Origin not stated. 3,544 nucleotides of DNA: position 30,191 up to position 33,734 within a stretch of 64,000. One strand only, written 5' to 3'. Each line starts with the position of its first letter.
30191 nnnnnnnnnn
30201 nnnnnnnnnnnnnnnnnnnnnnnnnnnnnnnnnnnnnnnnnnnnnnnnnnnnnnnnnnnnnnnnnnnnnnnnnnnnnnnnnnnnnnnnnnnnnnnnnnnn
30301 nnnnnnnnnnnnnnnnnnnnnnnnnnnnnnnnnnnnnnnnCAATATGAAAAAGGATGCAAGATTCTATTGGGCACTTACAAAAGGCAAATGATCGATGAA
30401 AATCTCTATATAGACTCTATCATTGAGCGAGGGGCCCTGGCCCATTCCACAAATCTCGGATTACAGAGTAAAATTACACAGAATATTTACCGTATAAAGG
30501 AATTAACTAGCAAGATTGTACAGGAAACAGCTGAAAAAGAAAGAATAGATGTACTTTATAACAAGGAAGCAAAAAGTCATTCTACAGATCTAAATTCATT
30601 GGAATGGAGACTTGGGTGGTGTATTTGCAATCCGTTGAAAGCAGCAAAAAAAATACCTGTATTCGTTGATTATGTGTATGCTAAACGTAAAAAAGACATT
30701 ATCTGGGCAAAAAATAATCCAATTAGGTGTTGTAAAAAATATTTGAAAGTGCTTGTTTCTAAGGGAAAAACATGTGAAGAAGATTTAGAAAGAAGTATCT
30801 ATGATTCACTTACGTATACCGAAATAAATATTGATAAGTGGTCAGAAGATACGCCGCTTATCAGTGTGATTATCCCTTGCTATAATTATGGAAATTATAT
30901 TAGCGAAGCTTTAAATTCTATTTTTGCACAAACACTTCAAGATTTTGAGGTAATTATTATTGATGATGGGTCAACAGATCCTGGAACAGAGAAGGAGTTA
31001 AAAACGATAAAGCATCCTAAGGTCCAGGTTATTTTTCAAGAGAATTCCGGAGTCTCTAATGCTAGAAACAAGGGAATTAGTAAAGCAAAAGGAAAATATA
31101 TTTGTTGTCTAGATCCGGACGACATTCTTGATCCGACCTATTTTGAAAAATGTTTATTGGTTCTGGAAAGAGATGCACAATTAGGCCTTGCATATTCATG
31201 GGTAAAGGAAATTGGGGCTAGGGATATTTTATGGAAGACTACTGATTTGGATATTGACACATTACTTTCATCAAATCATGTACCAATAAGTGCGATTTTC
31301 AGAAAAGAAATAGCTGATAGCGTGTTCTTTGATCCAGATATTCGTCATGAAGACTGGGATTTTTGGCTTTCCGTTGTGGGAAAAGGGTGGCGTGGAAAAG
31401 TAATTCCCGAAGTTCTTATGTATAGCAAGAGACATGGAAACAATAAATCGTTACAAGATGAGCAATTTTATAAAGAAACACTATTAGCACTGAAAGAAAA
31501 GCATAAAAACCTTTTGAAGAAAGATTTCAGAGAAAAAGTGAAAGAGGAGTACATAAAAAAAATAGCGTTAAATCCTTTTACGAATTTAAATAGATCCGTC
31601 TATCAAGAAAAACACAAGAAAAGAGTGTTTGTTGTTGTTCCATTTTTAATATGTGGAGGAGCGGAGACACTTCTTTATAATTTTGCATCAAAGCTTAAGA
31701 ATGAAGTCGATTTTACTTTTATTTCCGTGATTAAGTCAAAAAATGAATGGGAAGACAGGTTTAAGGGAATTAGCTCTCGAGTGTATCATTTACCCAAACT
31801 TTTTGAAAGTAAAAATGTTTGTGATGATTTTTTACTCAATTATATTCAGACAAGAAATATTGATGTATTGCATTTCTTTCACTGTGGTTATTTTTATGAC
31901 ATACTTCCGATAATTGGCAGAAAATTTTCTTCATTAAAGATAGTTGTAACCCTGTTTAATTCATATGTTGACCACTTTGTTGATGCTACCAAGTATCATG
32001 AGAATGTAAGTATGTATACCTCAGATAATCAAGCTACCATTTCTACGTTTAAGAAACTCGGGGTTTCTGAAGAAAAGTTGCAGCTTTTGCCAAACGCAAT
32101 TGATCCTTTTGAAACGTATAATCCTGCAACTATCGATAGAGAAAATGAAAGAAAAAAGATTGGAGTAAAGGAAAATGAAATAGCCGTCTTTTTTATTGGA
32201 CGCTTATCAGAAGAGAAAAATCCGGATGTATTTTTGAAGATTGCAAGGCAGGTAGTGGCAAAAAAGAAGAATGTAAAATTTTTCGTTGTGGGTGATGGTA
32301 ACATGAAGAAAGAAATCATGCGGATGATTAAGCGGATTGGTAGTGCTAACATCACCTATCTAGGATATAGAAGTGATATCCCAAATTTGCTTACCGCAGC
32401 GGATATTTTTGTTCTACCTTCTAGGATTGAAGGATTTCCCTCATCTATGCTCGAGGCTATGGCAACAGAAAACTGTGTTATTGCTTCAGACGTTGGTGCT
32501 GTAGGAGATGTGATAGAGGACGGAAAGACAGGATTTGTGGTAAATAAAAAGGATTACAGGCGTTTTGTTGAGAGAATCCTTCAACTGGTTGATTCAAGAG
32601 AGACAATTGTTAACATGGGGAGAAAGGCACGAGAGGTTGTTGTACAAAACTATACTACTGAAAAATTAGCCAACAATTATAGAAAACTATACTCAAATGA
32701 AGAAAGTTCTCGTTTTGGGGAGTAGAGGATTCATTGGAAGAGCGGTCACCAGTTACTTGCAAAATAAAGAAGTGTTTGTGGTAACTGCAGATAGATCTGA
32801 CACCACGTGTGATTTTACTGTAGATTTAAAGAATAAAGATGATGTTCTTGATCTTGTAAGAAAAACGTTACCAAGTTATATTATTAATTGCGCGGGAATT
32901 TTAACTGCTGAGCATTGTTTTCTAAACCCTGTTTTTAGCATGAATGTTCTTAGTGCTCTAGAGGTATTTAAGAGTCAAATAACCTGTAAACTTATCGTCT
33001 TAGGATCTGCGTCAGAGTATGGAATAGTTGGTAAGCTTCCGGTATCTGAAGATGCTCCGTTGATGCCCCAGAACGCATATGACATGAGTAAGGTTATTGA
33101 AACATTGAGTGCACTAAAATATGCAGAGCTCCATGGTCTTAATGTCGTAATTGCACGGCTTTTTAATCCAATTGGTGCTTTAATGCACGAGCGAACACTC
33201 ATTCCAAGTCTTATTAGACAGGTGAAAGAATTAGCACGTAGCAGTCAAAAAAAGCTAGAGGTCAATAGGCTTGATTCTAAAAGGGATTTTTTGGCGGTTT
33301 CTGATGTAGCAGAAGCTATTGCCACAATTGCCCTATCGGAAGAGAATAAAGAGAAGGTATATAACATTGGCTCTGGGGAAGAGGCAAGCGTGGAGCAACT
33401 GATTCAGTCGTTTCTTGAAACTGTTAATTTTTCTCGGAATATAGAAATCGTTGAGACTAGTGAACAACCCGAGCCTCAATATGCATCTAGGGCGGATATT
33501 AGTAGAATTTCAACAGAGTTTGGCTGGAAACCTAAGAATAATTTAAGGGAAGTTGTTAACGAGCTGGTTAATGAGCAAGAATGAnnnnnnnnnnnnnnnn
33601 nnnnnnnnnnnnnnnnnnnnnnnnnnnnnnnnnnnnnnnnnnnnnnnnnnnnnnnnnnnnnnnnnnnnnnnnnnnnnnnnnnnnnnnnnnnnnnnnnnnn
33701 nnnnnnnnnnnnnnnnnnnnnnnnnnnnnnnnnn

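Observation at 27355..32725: Polymerase/terminator fusion (FkbM-GT2-GT2-GT4, 1273 aa) next to a CBD-less Wzm/Wzt exporter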

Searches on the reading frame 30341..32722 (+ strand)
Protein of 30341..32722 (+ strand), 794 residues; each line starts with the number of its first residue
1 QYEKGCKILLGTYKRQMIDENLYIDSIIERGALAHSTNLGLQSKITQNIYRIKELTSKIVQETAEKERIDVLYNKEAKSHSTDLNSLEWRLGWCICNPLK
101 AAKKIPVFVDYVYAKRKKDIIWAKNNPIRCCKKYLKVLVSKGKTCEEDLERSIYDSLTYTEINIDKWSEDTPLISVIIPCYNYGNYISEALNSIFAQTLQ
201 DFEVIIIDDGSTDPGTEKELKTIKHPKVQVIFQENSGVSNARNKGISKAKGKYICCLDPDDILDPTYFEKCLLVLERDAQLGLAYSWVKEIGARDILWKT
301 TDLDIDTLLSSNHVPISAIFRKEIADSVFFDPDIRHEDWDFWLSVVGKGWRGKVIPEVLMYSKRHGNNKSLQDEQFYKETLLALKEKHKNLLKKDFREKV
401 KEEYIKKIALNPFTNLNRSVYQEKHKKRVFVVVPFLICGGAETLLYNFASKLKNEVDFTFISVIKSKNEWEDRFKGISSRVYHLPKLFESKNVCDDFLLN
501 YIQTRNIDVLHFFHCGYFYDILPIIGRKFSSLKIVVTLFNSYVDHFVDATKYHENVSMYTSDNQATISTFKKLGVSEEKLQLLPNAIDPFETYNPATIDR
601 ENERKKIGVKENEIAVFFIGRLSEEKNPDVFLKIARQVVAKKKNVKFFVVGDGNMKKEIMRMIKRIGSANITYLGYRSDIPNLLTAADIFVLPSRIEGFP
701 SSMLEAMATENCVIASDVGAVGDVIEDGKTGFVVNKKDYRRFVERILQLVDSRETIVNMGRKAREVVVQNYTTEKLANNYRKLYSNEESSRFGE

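Call 44: predict_structure(alignment_id=A2)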
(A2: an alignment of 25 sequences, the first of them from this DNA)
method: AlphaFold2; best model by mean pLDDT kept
length: 794 residues; sequences in the alignment: 25
mean_pLDDT: 70.4   pTM: 0.42
mean pLDDT of the five models: 70.4, 70.1, 69.7, 65.9, 64.9
residues with pLDDT >= 90: 317; 70-90: 88; 50-70: 154; < 50: 235
segments of 3 or more residues with pLDDT < 50: 1-23, 26-28, 30-42, 68-70, 72-117, 144-149, 396-427, 432-442, 462-467, 477-493, 515-518, 537-566, 579-592, 787-794
pLDDT, mean of each block of 10 residues (from residue 1): 29 37 48 44 57 62 53 37 34 37 38 45 54 55 48 51 58 96 90 97 97 92 96 96 98 97 97 94 95 81 79 90 95 91 93 95 77 76 86 57 44 39 47 42 51 53 48 49 43 57 62 50 52 49 28 31 47 55 38 68 97 97 97 98 98 97 97 95 96 92 94 96 93 96 98 96 92 75 59 40
secondary structure, 60 per line:
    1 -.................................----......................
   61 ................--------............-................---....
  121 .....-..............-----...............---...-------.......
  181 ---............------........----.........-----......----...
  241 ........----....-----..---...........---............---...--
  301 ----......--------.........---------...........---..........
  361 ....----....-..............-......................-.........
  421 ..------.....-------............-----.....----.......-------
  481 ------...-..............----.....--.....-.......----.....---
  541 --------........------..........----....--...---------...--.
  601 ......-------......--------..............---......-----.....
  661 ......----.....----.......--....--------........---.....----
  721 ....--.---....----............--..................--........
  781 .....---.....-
elements in order (helices of 4 or more, strands of 3 or more residues): H2-34 H39-76 H85-96 H98-113 H117-125 H127-140 H146-160 E174-180 H184-195 E202-209 H214-222 E228-233 H238-248 E253-256 H267-277 E281-292 E296-298 H305-310 E319-321 H322-327 H337-347 E351-364 H369-372 H374-387 H389-410 H412-422 E429-433 H441-452 E458-462 H467-473 H491-504 E509-513 H516-520 H522-528 E533-537 H549-556 H563-572 H577-580 H600-606 E614-619 H628-641 E645-650 H656-666 E671-675 H680-686 E689-692 H701-708 E712-716 H721-724 E731-734 H739-750 H753-770 H773-785 H789-793

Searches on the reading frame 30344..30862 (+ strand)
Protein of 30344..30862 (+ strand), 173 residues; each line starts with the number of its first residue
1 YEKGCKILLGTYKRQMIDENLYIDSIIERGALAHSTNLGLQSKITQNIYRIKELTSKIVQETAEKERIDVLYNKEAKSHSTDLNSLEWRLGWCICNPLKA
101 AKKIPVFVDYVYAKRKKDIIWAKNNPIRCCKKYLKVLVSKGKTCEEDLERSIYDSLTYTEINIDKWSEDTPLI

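Call 66: search_protein_families(library=pfam, proteins=[window:30344-30862:+], max_evalue=10)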
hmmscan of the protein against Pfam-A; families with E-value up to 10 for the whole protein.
window:30344-30862:+ (173 aa): 1 family
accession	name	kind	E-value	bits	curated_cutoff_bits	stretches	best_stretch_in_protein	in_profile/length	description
PF19220.6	Rod_CreS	-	0.087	12.3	100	1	35-90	153-208/359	Crescentin, rod domain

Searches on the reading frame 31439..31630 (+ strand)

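Call 66: search_protein_families(library=pfam, proteins=[window:31439-31630:+], max_evalue=10)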
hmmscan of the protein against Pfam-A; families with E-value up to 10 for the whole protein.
window:31439-31630:+ (64 aa): 2 families
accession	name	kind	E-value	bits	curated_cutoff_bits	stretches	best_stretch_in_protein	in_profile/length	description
PF04628.19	Sedlin_N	-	0.003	18.1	23.1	1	20-63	81-123/129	Sedlin, N-terminal conserved region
PF24737.1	DUF7688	-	0.12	12.6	27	1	23-46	25-48/71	Domain of unknown function (DUF7688)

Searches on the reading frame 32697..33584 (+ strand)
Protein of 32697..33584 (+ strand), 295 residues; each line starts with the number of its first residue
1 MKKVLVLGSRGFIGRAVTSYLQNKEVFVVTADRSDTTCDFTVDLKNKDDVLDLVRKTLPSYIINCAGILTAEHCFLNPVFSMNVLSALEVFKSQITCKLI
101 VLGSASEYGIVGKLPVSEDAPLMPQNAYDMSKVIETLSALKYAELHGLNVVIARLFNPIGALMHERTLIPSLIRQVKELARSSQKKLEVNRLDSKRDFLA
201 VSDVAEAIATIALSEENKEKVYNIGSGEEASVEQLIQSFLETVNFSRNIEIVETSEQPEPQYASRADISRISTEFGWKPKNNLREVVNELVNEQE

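Call 6: search_protein_families(library=ncbifam, proteins=[window:32697-33584:+], max_evalue=0.00001)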
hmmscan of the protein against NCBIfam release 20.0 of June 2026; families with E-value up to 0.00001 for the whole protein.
window:32697-33584:+ (295 aa): 13 families
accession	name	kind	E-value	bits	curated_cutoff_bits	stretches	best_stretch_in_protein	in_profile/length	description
TIGR01179.1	galE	equivalog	1.8e-27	96.1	262.3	1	3-289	1-320/332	UDP-glucose 4-epimerase GalE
TIGR04180.1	EDH_00030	hypoth_equivalog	7.6e-24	84.3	475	1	70-280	82-295/297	NAD-dependent 4,6-dehydratase LegB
NF047922.1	GDPFucSynFcl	equivalog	7.8e-22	78.1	500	1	2-289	3-296/308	GDP-L-fucose synthase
TIGR01181.1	dTDP_gluc_dehyt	equivalog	3.1e-21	75.8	365.1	1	40-291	55-308/321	dTDP-glucose 4,6-dehydratase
TIGR02197.1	heptose_epim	equivalog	1.1e-18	67.5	274.6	1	4-293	1-312/316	ADP-glyceromanno-heptose 6-epimerase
TIGR01472.1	gmd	equivalog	1.5e-13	50.7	415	1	81-248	108-273/342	GDP-mannose 4,6-dehydratase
TIGR01214.1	rmlD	equivalog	4.7e-12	45.6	224.05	1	3-274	1-261/285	dTDP-4-dehydrorhamnose reductase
NF007956.0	PRK10675.1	subfamily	9.5e-10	38.1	394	1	62-289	77-324/338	UDP-glucose 4-epimerase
NF011728.1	PRK15181.1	equivalog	4.9e-08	32.4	760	1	103-287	140-330/348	Vi polysaccharide biosynthesis UDP-N-acetylglucosaminuronic acid C-4 epimerase TviC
NF007490.0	PRK10084.1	subfamily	8.2e-08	31.6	649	0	117-287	156-327/361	dTDP-glucose 4,6-dehydratase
NF008872.0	PRK11908.1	equivalog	8.6e-08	31.6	294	1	1-292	1-333/349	bifunctional UDP-4-keto-pentose/UDP-xylose synthase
NF007582.0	PRK10217.1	equivalog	9.5e-08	31.5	698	0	117-284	149-321/355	dTDP-glucose 4,6-dehydratase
NF005754.0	PRK07578.1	equivalog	4.7e-06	26.6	167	1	2-67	1-64/200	short chain dehydrogenase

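Call 23: search_solved_structures(query=window:32697-33581:+, max_evalue=1e-10)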
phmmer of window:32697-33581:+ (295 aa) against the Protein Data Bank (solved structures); distinct sequences matched with E-value up to 1e-10: 18.
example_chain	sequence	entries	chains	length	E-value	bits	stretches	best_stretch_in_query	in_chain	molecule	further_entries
2pk3_A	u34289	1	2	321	8.2e-25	91.3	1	3-290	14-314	GDP-6-deoxy-D-lyxo-4-hexulose reductase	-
6x3b_A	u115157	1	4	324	6.7e-22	81.7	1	3-292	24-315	GDP-6-deoxy-D-mannose reductase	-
6bi4_A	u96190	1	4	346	1.1e-16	64.6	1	53-291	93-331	dTDP-glucose 4,6-dehydratase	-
8wov_B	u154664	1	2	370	3.1e-13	53.3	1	40-292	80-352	UDP-glucose 4-epimerase 2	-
8wop_A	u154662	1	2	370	3.5e-13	53.1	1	40-292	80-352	UDP-glucose 4-epimerase 2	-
8wow_A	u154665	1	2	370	4.8e-13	52.7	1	40-292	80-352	UDP-glucose 4-epimerase 2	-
8v4g_A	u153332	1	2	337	8.6e-13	51.9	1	2-291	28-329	Putative nucleotide sugar dehydratase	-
8v4h_A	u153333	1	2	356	1e-12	51.6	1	2-291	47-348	Putative nucleotide sugar dehydratase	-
8du0_A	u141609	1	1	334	1.5e-12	51.1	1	2-288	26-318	GDP-L-fucose synthase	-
7ll6_A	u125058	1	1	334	2e-12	50.7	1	2-288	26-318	GDP-L-fucose synthase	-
4lk3_A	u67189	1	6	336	5.7e-12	49.2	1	2-291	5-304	UDP-glucuronic acid decarboxylase 1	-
2hun_A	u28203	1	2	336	9.4e-12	48.5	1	94-289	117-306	336aa long hypothetical dTDP-glucose 4,6-dehydratase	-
4gll_A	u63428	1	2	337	1.1e-11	48.2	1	2-291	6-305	UDP-glucuronic acid decarboxylase 1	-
2b69_A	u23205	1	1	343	1.2e-11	48.1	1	2-291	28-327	UDP-glucuronate decarboxylase 1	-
4m55_A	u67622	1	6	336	1.3e-11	48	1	2-291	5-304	UDP-glucuronic acid decarboxylase 1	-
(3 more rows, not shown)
